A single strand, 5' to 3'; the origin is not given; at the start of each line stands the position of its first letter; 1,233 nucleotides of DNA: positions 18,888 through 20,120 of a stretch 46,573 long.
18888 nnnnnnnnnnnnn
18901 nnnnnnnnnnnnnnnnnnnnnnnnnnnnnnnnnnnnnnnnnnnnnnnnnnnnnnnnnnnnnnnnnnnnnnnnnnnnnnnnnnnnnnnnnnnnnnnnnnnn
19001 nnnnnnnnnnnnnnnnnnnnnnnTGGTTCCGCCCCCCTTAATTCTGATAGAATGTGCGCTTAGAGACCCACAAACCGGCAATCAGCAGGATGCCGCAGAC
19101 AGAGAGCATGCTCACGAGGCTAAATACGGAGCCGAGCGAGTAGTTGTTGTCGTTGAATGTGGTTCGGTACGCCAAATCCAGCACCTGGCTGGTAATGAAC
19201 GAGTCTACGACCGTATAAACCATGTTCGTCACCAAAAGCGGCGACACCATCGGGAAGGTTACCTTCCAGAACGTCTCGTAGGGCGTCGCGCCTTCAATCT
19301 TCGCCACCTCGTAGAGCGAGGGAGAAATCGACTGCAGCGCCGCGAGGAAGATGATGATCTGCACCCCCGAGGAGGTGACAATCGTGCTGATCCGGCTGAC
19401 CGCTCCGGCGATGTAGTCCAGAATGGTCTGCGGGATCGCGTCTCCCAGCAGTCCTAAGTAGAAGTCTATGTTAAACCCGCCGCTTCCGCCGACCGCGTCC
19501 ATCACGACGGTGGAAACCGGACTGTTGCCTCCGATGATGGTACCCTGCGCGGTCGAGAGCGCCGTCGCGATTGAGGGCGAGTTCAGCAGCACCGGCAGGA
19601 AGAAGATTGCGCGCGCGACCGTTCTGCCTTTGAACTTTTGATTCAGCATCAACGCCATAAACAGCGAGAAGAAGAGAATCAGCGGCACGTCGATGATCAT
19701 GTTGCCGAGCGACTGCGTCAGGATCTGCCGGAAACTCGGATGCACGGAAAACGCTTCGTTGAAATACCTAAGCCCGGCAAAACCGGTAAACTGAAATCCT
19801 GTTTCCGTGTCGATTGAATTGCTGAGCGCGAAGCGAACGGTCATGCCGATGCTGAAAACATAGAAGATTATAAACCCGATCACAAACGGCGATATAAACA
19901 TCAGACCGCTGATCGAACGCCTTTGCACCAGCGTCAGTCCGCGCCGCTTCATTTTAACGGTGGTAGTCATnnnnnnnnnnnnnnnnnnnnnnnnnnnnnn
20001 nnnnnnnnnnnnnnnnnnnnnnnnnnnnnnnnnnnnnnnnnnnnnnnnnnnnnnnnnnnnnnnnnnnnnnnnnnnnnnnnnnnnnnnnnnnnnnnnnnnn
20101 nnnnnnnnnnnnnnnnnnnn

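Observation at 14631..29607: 10-gene, 14.9-kb operon: two sugar-type ABC membrane modules around an NHL/TPR, YIP1 and 862-aa protein trio, with no ATPase, regulator or recognisable CAZyme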

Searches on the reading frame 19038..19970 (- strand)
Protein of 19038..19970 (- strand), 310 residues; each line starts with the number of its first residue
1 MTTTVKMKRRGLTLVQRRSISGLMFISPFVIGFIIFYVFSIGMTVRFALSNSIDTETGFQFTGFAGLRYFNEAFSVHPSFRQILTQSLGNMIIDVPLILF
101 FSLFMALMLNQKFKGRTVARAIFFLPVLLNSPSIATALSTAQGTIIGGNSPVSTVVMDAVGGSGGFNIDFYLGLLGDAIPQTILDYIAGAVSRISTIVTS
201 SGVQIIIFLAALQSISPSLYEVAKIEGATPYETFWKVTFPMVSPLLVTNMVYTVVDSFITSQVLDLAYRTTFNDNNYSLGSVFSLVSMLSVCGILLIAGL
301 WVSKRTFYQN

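Call 3: search_protein_families(library=pfam, proteins=[window:19038-19970:-], max_evalue=0.01)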
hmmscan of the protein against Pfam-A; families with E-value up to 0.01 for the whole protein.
window:19038-19970:- (310 aa): 1 family
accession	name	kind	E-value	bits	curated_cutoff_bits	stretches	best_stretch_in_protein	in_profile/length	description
PF00528.27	BPD_transp_1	-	6.1e-10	39.6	26.4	1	99-268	2-132/184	Binding-protein-dependent transport system inner membrane component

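Call 4: search_protein_families(library=ncbifam, proteins=[window:19038-19970:-], max_evalue=0.01)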
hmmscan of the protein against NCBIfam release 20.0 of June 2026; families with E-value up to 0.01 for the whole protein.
window:19038-19970:- (310 aa): 11 families
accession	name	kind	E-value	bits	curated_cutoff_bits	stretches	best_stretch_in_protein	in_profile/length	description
NF007852.0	PRK10561.1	equivalog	1.6e-11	44.6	335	1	203-259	172-232/295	sn-glycerol-3-phosphate ABC transporter permease UgpA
TIGR00969.1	3a0106s02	subfamily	3.3e-07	30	240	1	211-254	165-208/272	sulfate ABC transporter permease subunit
TIGR01581.1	Mo_ABC_porter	hypoth_equivalog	4.2e-06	26.4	210.3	1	197-253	111-167/225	ABC transporter permease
TIGR02141.1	modB_ABC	equivalog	7.1e-06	25.8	182.6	1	194-252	85-143/208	molybdate ABC transporter permease subunit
NF040932.1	ABC_arch_GlcU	equivalog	2.3e-05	24.2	340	1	203-258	150-202/272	glucose ABC transporter permease GlcU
NF008231.0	PRK10998.1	equivalog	3.6e-05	23.5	261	1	202-267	171-236/296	maltose ABC transporter permease MalG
NF008232.0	PRK10999.1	equivalog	0.00011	21.1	392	1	205-251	391-437/520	maltose ABC transporter permease MalF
TIGR03262.1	PhnU2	equivalog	0.00011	21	593.25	1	30-252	7-196/546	putative 2-aminoethylphosphonate ABC transporter permease subunit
NF006939.0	PRK09421.1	equivalog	0.00019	20.9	262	0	209-254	113-158/230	molybdate ABC transporter permease subunit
NF008208.0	PRK10971.1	equivalog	0.00054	19.5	415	1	200-257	151-208/277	sulfate/thiosulfate ABC transporter permease CysT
NF040931.1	ABC_arch_GlcT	equivalog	0.00097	18.9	360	1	196-247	150-201/278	glucose ABC transporter permease GlcT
